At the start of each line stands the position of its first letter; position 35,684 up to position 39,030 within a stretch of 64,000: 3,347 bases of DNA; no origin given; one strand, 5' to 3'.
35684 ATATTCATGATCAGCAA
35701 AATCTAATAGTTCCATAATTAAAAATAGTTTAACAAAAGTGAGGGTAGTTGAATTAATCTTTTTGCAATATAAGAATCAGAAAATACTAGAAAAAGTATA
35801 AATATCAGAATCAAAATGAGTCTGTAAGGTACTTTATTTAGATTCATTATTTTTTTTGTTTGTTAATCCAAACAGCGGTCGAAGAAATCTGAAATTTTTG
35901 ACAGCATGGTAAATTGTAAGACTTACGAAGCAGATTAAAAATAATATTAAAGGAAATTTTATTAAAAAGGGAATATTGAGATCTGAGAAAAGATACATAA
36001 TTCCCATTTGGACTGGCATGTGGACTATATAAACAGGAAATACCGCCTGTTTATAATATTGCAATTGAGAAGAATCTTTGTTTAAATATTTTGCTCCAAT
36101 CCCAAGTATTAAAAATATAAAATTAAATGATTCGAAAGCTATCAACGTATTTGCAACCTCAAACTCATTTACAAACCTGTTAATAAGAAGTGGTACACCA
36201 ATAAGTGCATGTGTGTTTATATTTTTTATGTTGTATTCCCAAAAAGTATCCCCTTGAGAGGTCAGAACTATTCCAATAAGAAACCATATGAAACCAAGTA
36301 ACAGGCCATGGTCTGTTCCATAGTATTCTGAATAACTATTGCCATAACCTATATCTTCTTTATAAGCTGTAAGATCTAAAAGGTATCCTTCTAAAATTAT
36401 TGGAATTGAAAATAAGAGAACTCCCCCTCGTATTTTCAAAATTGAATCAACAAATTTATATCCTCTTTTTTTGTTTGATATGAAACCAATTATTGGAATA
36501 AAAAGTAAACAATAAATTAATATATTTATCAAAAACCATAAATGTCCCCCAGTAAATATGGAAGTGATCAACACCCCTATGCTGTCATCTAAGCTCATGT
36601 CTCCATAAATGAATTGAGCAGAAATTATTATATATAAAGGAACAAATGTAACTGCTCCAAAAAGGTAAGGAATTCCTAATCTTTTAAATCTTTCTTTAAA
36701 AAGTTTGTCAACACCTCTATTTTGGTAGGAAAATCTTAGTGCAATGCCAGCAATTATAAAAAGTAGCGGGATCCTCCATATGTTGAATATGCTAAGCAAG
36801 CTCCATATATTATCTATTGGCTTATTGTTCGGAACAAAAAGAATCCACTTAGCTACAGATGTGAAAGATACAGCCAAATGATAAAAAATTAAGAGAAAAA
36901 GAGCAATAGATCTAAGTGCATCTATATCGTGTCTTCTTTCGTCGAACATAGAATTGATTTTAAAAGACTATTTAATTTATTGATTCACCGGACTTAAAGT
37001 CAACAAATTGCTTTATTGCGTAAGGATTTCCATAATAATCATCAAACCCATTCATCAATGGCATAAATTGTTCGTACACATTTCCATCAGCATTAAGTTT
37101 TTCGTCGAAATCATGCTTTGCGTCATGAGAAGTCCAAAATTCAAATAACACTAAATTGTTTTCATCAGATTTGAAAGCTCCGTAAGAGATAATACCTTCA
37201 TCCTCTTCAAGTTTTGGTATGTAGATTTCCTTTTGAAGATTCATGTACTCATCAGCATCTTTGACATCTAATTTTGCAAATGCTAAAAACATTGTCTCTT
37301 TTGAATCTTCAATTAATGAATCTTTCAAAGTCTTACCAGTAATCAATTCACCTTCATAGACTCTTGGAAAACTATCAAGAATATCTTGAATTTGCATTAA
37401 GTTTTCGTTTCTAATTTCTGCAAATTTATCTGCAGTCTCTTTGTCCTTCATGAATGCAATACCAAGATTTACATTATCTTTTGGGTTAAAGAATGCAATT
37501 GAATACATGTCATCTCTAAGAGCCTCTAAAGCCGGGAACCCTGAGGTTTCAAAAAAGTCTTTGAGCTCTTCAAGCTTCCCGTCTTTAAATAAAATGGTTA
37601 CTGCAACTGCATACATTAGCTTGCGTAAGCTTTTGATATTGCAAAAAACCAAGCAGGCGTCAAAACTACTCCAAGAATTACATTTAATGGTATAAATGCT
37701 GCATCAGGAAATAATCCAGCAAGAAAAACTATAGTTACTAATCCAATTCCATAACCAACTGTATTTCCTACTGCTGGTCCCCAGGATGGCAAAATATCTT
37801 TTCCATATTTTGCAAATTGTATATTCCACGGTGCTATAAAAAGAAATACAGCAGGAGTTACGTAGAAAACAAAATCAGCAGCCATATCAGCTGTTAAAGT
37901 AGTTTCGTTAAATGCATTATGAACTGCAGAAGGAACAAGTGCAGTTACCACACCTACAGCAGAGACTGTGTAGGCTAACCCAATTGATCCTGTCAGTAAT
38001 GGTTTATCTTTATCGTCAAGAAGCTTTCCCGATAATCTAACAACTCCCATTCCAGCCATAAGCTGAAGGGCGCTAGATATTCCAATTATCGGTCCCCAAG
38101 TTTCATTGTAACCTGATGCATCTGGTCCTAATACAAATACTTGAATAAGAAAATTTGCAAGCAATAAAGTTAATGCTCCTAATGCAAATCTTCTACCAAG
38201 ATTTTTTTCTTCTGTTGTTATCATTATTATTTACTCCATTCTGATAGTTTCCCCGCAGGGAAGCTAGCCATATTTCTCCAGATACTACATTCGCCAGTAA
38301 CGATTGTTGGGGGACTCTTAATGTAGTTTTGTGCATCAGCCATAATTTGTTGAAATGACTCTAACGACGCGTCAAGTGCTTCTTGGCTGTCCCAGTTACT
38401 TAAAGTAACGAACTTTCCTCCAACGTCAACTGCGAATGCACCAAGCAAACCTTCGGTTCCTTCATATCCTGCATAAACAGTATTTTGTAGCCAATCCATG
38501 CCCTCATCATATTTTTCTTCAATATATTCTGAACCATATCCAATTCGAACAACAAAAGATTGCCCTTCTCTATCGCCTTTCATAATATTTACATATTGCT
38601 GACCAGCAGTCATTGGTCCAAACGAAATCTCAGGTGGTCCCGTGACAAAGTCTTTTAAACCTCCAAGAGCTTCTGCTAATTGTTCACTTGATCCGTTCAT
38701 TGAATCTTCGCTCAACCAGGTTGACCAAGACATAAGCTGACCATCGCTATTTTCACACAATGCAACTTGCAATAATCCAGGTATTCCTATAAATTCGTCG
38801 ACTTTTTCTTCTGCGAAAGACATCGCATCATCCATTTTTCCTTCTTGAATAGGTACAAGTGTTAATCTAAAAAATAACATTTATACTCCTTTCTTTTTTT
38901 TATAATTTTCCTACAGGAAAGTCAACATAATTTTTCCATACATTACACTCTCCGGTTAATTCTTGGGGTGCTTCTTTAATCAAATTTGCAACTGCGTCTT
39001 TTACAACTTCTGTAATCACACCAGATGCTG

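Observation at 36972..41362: Seven-gene operon built from only three uncharacterised, mutually paralogous protein families (tandem alpha/beta-barrel + two membrane families)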

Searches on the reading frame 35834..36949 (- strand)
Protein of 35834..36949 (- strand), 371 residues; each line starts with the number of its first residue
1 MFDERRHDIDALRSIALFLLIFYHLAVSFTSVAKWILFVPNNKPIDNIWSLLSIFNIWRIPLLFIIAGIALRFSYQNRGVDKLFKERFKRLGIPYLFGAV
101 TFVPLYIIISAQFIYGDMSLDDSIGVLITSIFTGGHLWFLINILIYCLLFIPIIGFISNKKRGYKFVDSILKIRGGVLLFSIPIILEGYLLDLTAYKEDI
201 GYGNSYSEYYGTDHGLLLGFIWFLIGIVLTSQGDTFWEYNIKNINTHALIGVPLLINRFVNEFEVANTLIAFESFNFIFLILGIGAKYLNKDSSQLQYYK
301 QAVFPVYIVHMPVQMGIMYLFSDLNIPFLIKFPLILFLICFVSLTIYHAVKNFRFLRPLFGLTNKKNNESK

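Call 4: search_protein_families(library=pfam, proteins=[window:35834-36949:-], max_evalue=1)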
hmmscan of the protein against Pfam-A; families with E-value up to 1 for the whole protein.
window:35834-36949:- (371 aa): 2 families
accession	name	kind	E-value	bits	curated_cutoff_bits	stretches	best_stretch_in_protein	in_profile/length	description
PF01757.29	Acyl_transf_3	-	3.6e-16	59.6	31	1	7-347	2-325/326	Acyltransferase domain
PF12794.12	MscS_TM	-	0.11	11.9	28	0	100-144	131-175/339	Mechanosensitive ion channel inner membrane domain 1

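Call 38: search_protein_families(library=padloc, proteins=[window:35834-36949:-], max_evalue=1)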
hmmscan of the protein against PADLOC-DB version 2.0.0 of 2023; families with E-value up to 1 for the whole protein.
window:35834-36949:- (371 aa): 1 family
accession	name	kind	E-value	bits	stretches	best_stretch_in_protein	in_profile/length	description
PDLC03539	REase_II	-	0.025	11.8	1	178-220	71-111/333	Type II restriction enzyme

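Call 39: search_protein_families(library=phrogs, proteins=[window:35834-36949:-], max_evalue=1)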
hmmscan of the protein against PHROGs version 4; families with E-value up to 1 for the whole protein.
window:35834-36949:- (371 aa): 0 families

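Call 68: search_protein_families(library=ncbifam, proteins=[window:35834-36949:-], max_evalue=0.01)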
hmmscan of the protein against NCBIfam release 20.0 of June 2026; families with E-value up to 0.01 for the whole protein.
window:35834-36949:- (371 aa): 1 family
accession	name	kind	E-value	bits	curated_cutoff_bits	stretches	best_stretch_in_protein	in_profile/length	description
NF003014.0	PRK03854.1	equivalog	2.4e-19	69.8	338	1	4-361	7-371/386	glucans biosynthesis protein MdoC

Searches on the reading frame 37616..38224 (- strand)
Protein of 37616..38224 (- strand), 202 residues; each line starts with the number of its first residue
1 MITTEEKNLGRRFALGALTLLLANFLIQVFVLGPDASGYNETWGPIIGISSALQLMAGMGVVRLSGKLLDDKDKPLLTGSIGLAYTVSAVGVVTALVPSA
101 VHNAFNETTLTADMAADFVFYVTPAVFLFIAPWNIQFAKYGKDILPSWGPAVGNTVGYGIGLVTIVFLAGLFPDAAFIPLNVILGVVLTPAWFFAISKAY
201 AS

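Call 4: search_protein_families(library=pfam, proteins=[window:37616-38224:-], max_evalue=1)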
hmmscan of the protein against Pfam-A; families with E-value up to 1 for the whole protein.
window:37616-38224:- (202 aa): 2 families
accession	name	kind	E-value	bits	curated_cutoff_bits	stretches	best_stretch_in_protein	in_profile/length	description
PF11070.13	DUF2871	-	0.035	14.8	27.4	1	13-96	45-128/134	Protein of unknown function (DUF2871)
PF04138.20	GtrA_DPMS_TM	-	0.32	11.6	26.1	1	89-200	4-115/117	GtrA/DPMS, transmembrane domain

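Call 6: search_protein_families(library=ncbifam, proteins=[window:37616-38224:-], max_evalue=1)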
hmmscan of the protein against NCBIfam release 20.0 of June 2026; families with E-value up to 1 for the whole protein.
window:37616-38224:- (202 aa): 0 families

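Call 38: search_protein_families(library=padloc, proteins=[window:37616-38224:-], max_evalue=1)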
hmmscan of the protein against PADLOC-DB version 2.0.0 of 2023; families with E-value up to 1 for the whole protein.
window:37616-38224:- (202 aa): 0 families

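Call 39: search_protein_families(library=phrogs, proteins=[window:37616-38224:-], max_evalue=1)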
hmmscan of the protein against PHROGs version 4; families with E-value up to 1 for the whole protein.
window:37616-38224:- (202 aa): 1 family
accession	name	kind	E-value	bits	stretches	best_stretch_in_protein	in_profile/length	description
phrog_23263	-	moron, auxiliary metabolic gene and host takeover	0.082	14.2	1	180-199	3-22/61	membrane protein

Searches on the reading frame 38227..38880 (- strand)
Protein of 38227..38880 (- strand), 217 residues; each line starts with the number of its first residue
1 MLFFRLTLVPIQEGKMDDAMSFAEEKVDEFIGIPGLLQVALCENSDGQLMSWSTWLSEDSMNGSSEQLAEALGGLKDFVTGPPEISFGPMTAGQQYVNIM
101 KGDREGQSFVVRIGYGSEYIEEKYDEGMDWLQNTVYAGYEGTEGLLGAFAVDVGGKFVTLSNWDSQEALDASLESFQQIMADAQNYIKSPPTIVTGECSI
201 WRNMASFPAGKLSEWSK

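Call 4: search_protein_families(library=pfam, proteins=[window:38227-38880:-], max_evalue=1)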
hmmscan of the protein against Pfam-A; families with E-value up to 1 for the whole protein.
window:38227-38880:- (217 aa): 1 family
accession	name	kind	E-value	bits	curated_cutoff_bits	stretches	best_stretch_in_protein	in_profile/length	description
PF03992.22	ABM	-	0.00012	22.6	23.1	1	151-175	45-69/78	Antibiotic biosynthesis monooxygenase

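Call 6: search_protein_families(library=ncbifam, proteins=[window:38227-38880:-], max_evalue=1)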
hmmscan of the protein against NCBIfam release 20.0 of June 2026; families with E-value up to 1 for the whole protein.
window:38227-38880:- (217 aa): 1 family
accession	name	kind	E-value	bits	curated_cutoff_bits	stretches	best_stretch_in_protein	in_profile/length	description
TIGR02118.1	TIGR02118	subfamily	0.12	13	30.5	1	163-197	63-99/103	EthD family reductase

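Call 38: search_protein_families(library=padloc, proteins=[window:38227-38880:-], max_evalue=1)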
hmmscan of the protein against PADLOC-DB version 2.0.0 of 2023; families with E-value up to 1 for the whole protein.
window:38227-38880:- (217 aa): 0 families

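Call 39: search_protein_families(library=phrogs, proteins=[window:38227-38880:-], max_evalue=1)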
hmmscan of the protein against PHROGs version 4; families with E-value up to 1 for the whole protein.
window:38227-38880:- (217 aa): 0 families
